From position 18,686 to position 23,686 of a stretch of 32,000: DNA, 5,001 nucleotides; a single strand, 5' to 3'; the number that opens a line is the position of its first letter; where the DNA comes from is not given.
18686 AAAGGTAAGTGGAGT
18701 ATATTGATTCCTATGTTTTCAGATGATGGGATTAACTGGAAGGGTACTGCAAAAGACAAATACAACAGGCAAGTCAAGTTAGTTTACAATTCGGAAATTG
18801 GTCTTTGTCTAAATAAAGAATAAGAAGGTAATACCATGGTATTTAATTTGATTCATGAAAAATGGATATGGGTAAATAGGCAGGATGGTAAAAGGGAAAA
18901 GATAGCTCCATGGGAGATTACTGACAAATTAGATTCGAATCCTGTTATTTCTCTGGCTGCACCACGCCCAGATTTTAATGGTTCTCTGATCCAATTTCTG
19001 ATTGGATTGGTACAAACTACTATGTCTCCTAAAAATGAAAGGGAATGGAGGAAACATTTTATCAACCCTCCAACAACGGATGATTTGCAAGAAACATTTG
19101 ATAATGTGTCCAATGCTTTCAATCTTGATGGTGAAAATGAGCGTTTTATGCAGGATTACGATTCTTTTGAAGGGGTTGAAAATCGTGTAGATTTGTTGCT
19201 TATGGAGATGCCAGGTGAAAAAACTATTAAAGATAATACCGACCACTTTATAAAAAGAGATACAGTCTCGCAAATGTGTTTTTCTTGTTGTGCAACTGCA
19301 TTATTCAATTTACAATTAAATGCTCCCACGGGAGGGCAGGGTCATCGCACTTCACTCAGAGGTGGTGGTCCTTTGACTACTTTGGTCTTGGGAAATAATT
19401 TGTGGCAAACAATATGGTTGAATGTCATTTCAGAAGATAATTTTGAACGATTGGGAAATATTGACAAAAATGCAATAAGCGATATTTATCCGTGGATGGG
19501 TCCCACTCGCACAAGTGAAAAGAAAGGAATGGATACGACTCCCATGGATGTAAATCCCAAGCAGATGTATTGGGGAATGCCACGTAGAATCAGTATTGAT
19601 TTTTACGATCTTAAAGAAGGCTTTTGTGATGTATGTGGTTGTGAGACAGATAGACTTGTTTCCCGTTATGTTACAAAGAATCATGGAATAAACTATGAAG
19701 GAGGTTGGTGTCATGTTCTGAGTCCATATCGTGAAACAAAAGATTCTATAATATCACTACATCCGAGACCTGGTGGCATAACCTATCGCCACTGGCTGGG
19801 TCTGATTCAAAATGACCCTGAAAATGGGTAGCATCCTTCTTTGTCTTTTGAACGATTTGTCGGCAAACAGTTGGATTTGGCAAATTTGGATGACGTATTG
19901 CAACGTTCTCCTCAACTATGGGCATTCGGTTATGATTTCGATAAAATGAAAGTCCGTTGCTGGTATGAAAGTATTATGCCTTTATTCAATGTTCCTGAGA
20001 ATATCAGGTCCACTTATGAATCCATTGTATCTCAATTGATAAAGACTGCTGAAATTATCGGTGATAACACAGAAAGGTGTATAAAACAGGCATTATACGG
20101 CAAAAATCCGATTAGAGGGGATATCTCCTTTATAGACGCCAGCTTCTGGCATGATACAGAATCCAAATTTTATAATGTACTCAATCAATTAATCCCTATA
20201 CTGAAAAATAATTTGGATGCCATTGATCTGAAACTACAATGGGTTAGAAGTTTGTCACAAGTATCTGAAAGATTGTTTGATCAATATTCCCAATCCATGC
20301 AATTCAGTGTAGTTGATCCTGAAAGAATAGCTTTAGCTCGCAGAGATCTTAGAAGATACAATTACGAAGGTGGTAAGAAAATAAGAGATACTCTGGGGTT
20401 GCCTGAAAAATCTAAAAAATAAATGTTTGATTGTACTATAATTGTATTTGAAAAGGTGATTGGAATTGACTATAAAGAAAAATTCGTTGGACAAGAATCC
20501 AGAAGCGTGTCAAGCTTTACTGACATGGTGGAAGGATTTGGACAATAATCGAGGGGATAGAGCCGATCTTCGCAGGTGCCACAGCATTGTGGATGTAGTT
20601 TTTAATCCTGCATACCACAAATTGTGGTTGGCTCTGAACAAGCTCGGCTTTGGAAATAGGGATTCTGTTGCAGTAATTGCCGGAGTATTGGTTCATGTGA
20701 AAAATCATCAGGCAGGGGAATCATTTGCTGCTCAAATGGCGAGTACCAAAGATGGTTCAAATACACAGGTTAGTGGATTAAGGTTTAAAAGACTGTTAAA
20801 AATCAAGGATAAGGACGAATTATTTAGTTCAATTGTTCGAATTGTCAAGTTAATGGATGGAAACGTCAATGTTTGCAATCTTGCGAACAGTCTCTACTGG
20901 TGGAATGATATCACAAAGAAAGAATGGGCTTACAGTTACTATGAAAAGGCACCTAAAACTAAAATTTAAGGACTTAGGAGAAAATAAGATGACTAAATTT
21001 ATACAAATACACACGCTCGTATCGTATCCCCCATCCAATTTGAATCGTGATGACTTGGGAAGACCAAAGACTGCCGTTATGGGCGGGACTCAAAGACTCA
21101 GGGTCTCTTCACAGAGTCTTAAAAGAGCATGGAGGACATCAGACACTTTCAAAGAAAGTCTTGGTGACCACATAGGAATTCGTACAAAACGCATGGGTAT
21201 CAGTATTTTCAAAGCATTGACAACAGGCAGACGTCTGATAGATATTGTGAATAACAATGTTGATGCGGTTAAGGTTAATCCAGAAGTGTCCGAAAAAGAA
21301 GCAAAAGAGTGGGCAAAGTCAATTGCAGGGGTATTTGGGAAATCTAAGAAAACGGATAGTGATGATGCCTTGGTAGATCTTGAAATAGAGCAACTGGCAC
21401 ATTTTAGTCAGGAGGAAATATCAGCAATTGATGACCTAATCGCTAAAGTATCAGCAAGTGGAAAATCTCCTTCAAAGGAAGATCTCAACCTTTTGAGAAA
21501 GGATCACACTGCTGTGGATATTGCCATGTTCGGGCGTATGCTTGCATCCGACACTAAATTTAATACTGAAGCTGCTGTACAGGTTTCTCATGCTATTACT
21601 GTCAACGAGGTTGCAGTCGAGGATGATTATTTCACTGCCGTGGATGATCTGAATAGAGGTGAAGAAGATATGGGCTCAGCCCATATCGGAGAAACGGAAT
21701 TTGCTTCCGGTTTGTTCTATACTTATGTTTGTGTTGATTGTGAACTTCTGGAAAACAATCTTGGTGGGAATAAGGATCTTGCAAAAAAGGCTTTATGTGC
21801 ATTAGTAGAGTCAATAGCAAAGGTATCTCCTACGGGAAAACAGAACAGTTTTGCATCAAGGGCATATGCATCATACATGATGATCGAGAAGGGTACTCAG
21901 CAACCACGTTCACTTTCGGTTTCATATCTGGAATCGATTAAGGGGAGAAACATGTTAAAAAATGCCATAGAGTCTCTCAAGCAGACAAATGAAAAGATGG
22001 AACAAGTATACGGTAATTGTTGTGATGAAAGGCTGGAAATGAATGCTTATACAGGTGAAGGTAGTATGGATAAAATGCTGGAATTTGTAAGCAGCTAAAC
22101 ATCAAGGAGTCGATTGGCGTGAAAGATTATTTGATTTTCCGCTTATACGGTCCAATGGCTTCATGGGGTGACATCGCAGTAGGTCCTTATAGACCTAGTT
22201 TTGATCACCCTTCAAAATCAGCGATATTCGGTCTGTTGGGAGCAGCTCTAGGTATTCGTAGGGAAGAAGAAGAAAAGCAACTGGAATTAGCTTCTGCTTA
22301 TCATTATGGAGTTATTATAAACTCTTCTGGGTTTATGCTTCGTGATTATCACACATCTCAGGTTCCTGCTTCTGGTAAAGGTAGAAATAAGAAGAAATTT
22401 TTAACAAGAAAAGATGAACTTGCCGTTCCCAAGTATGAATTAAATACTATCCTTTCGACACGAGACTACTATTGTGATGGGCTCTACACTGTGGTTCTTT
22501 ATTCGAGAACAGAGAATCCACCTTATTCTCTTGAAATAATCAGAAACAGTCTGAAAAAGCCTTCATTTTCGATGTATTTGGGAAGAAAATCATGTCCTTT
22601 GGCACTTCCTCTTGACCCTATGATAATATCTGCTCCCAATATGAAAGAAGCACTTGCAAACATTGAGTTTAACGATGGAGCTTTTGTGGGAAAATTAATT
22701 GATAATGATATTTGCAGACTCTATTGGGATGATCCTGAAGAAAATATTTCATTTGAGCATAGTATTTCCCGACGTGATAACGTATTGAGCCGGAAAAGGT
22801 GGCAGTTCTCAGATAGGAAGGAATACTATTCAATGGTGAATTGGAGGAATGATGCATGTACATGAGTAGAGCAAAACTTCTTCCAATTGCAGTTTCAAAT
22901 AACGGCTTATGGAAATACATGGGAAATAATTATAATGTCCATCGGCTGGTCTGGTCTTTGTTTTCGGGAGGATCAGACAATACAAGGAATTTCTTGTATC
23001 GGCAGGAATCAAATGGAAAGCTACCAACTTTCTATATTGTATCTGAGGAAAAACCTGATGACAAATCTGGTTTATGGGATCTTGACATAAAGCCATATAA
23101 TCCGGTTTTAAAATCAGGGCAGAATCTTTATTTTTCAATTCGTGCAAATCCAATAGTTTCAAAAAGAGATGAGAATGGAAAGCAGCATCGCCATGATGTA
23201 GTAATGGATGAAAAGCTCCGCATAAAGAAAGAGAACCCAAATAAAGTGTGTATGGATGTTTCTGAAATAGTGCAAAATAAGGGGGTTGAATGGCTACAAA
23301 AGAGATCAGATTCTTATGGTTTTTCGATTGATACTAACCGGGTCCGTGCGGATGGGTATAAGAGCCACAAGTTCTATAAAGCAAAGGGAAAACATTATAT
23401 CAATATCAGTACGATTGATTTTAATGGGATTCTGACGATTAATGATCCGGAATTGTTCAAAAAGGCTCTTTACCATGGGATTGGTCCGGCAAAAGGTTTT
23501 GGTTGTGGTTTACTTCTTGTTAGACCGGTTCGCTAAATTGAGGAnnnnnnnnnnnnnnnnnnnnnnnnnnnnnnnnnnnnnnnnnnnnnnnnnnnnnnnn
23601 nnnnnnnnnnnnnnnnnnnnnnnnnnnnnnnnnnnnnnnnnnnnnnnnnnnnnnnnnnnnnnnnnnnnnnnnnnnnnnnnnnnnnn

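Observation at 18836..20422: cas8e (Cascade large subunit) carries a single in-frame UAG at the junction of its two halves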

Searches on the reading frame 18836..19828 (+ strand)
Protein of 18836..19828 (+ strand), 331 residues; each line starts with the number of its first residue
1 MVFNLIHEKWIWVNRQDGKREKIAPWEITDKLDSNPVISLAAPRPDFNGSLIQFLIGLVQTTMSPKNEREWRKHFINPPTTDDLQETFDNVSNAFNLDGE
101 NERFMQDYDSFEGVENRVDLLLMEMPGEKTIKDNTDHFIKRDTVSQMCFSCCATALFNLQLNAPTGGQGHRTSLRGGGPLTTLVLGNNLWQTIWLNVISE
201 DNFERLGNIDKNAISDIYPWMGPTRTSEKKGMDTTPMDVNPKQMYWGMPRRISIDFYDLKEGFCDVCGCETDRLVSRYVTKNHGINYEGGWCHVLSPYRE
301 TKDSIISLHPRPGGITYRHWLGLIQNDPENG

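Call 6: search_protein_families(library=pfam, proteins=[window:18836-19828:+], max_evalue=0.01)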
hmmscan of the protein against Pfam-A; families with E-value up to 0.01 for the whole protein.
window:18836-19828:+ (331 aa): 1 family
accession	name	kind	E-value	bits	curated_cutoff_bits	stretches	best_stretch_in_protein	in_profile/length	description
PF09481.15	CRISPR_Cse1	-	5.9e-81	273.4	24.7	1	4-328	1-301/450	CRISPR-associated protein Cse1 (CRISPR_cse1)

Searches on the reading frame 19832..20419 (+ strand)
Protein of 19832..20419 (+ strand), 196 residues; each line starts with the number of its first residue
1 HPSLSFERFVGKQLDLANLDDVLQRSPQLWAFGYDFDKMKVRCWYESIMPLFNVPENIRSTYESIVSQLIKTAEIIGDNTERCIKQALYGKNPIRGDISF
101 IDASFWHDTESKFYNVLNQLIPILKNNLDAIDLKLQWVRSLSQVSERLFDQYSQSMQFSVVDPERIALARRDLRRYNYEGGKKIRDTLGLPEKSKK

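Call 6: search_protein_families(library=pfam, proteins=[window:19832-20419:+], max_evalue=0.01)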
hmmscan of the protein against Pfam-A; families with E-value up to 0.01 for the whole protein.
window:19832-20419:+ (196 aa): 1 family
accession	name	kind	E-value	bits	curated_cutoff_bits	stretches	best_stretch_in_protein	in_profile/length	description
PF09481.15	CRISPR_Cse1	-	5e-21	75.8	24.7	1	24-147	324-449/450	CRISPR-associated protein Cse1 (CRISPR_cse1)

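Call 46: list_cluster_members(proteins=[P0013, window:19841-20419:+, window:2120-2413:+])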
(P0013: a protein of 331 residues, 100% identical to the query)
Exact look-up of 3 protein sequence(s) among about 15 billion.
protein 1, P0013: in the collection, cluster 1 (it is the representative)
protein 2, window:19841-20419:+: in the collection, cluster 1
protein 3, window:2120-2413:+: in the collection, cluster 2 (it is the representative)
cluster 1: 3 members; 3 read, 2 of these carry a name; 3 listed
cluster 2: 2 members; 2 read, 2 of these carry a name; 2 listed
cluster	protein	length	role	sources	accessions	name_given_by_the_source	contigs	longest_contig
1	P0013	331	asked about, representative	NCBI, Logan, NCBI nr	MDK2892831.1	MAG: system Cascade subunit CasA [Methanohalophilus sp.] | system Cascade subunit CasA [Methanohalophilus sp.]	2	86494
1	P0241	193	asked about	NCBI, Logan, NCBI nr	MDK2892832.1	MAG: system Cascade subunit CasA [Methanohalophilus sp.] | system Cascade subunit CasA [Methanohalophilus sp.]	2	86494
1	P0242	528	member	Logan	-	-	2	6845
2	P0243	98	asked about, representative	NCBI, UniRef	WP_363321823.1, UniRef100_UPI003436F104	PHP domain-containing protein [Methanohalophilus sp.] | PHP domain-containing protein n=1 Tax=Methanohalophilus sp. TaxID=1966352 ...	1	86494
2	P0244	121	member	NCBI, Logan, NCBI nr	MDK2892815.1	MAG: hypothetical protein PWQ49_1207 [Methanohalophilus sp.] | hypothetical protein [Methanohalophilus sp.]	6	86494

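Call 49: find_encoding_contigs(protein=P0242, flank=5000, max_places=4)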
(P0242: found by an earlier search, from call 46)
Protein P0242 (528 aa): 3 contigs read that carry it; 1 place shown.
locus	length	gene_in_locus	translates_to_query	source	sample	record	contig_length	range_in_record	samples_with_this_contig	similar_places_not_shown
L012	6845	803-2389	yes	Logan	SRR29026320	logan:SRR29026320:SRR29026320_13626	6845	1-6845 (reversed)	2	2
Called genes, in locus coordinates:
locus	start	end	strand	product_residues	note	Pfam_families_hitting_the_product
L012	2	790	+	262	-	?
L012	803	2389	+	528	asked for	PF09481:CRISPR_Cse1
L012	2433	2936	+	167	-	PF09485:CRISPR_Cse2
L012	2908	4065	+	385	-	PF09344:Cas_CT1975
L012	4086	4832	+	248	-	PF09704:Cas_Cas5d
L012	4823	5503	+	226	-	PF08798:CRISPR_assoc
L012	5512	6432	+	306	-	PF01867:Cas_Cas1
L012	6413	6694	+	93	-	PF09707:Cas_Cas2CT1978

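Call 57: find_encoding_contigs(protein=P0244, flank=1500, max_places=10)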
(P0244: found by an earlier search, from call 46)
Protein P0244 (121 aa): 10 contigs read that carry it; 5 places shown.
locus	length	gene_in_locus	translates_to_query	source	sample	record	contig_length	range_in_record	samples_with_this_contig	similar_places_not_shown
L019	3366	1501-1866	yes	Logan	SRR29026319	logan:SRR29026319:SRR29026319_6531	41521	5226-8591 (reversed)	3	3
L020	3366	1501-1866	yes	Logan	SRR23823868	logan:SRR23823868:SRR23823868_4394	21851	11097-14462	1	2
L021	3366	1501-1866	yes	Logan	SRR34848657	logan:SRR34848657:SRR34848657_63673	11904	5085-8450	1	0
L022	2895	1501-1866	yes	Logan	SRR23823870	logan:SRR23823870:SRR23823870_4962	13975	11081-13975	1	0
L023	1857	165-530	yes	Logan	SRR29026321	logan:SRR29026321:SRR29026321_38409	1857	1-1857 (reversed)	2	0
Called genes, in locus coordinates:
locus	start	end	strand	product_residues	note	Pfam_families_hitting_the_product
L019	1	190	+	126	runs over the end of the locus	PF09974:DUF2209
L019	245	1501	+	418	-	PF13167:GTP-bdg_N, PF16360:GTP-bdg_M, PF03193:RsgA_GTPase (faint), PF01926:MMR_HSR1, PF02421:FeoB_N (weak), PF16897:MMR_HSR1_Xtn (weak)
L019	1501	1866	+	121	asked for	PF02811:PHP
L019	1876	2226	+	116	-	PF13263:PHP_C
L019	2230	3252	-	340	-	PF01594:AI-2E_transport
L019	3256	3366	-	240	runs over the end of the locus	PF01411:tRNA-synt_2c, PF07973:tRNA_SAD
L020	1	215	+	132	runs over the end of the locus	PF09974:DUF2209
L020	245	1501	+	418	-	PF13167:GTP-bdg_N, PF16360:GTP-bdg_M, PF03193:RsgA_GTPase (faint), PF01926:MMR_HSR1, PF02421:FeoB_N (weak), PF16897:MMR_HSR1_Xtn (weak)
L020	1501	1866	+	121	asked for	PF02811:PHP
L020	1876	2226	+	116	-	PF13263:PHP_C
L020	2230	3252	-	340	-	PF01594:AI-2E_transport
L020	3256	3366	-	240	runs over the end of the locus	PF01411:tRNA-synt_2c, PF07973:tRNA_SAD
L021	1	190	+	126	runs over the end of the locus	PF09974:DUF2209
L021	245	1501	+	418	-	PF13167:GTP-bdg_N, PF16360:GTP-bdg_M, PF03193:RsgA_GTPase (faint), PF01926:MMR_HSR1, PF02421:FeoB_N (weak), PF16897:MMR_HSR1_Xtn (weak)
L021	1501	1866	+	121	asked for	PF02811:PHP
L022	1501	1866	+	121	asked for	PF02811:PHP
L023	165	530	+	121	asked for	PF02811:PHP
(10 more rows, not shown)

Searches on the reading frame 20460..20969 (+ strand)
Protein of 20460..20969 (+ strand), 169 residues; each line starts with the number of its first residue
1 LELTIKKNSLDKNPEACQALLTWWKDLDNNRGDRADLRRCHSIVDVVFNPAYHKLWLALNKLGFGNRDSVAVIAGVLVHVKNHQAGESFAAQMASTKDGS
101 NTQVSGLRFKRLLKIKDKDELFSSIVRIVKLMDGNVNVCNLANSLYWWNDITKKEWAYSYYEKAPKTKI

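Call 6: search_protein_families(library=pfam, proteins=[window:20460-20969:+], max_evalue=0.01)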
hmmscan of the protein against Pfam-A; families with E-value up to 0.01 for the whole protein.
window:20460-20969:+ (169 aa): 1 family
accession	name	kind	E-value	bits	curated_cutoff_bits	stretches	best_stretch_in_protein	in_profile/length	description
PF09485.15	CRISPR_Cse2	-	2.7e-18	67.2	24.6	1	33-161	1-137/137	CRISPR-associated protein Cse2 (CRISPR_cse2)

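Call 52: find_encoding_contigs(protein=window:20466-20966:+, flank=3000, max_places=10)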
Protein window:20466-20966:+ (167 aa): 8 contigs read that carry it; 4 places shown.
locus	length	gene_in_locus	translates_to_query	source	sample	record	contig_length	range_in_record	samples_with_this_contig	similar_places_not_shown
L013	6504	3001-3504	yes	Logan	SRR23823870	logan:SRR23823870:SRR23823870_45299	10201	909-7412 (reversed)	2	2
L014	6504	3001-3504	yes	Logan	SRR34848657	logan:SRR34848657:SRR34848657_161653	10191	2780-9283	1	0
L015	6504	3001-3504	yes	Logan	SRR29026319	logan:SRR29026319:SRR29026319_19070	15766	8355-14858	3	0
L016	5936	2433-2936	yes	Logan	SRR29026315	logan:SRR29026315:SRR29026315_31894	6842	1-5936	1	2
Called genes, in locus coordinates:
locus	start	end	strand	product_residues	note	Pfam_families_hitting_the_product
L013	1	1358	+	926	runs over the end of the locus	PF18019:Cas3_HD, PF22590:Cas3-like_C_2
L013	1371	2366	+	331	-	PF09481:CRISPR_Cse1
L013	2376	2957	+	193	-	PF09481:CRISPR_Cse1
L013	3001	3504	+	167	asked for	PF09485:CRISPR_Cse2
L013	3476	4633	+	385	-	PF09344:Cas_CT1975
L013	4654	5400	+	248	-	PF09704:Cas_Cas5d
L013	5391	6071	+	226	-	PF08798:CRISPR_assoc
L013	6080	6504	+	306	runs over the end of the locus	PF01867:Cas_Cas1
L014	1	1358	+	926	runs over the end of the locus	PF18019:Cas3_HD, PF22590:Cas3-like_C_2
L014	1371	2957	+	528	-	PF09481:CRISPR_Cse1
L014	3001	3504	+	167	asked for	PF09485:CRISPR_Cse2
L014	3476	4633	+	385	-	PF09344:Cas_CT1975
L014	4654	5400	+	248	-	PF09704:Cas_Cas5d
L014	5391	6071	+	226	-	PF08798:CRISPR_assoc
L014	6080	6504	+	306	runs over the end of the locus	PF01867:Cas_Cas1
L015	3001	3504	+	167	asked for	PF09485:CRISPR_Cse2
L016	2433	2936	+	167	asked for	PF09485:CRISPR_Cse2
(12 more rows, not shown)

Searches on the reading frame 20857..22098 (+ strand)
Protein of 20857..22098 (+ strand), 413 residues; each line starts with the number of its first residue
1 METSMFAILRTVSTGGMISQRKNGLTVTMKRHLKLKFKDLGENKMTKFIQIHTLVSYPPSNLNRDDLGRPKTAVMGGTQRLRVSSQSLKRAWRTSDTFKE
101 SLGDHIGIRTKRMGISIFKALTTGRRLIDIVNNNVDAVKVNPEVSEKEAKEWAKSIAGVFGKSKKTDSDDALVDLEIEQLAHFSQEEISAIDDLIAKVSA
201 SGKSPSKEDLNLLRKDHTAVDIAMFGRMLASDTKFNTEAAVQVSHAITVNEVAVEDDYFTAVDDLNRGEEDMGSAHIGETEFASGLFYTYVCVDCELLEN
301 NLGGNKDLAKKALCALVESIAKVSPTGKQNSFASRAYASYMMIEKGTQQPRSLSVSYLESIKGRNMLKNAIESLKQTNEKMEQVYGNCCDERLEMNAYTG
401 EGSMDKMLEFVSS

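Call 6: search_protein_families(library=pfam, proteins=[window:20857-22098:+], max_evalue=0.01)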
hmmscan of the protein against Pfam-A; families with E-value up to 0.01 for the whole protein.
window:20857-22098:+ (413 aa): 1 family
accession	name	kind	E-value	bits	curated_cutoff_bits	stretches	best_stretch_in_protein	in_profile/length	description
PF09344.15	Cas_CT1975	-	7.9e-96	322.1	26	1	49-391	1-329/361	CT1975-like protein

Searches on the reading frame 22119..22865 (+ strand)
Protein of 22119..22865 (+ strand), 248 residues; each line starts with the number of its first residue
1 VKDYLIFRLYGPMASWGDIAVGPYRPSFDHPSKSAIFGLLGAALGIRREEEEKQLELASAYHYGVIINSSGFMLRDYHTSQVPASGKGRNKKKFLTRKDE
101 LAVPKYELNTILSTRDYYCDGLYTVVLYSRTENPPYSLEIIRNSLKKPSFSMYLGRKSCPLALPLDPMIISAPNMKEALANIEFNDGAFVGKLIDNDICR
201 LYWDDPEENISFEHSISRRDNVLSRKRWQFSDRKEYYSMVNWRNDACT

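Call 6: search_protein_families(library=pfam, proteins=[window:22119-22865:+], max_evalue=0.01)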
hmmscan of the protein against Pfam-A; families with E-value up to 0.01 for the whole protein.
window:22119-22865:+ (248 aa): 1 family
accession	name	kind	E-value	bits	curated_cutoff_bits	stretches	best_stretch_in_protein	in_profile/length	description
PF09704.15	Cas_Cas5d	-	2.2e-35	123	23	1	4-230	1-211/217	CRISPR-associated protein (Cas_Cas5)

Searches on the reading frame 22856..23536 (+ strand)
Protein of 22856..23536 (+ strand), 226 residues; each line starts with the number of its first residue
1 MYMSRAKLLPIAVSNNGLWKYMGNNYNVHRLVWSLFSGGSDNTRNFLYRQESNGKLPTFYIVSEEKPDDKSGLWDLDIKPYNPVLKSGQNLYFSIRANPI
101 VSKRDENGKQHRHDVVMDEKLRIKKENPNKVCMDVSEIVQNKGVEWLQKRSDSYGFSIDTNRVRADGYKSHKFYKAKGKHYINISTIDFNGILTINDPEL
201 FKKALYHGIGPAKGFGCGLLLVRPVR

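Call 6: search_protein_families(library=pfam, proteins=[window:22856-23536:+], max_evalue=0.01)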
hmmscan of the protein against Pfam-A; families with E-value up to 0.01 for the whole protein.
window:22856-23536:+ (226 aa): 1 family
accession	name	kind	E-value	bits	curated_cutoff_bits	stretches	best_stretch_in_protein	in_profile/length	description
PF08798.16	CRISPR_assoc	-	1.6e-50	172.8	25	1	1-224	1-223/223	CRISPR associated protein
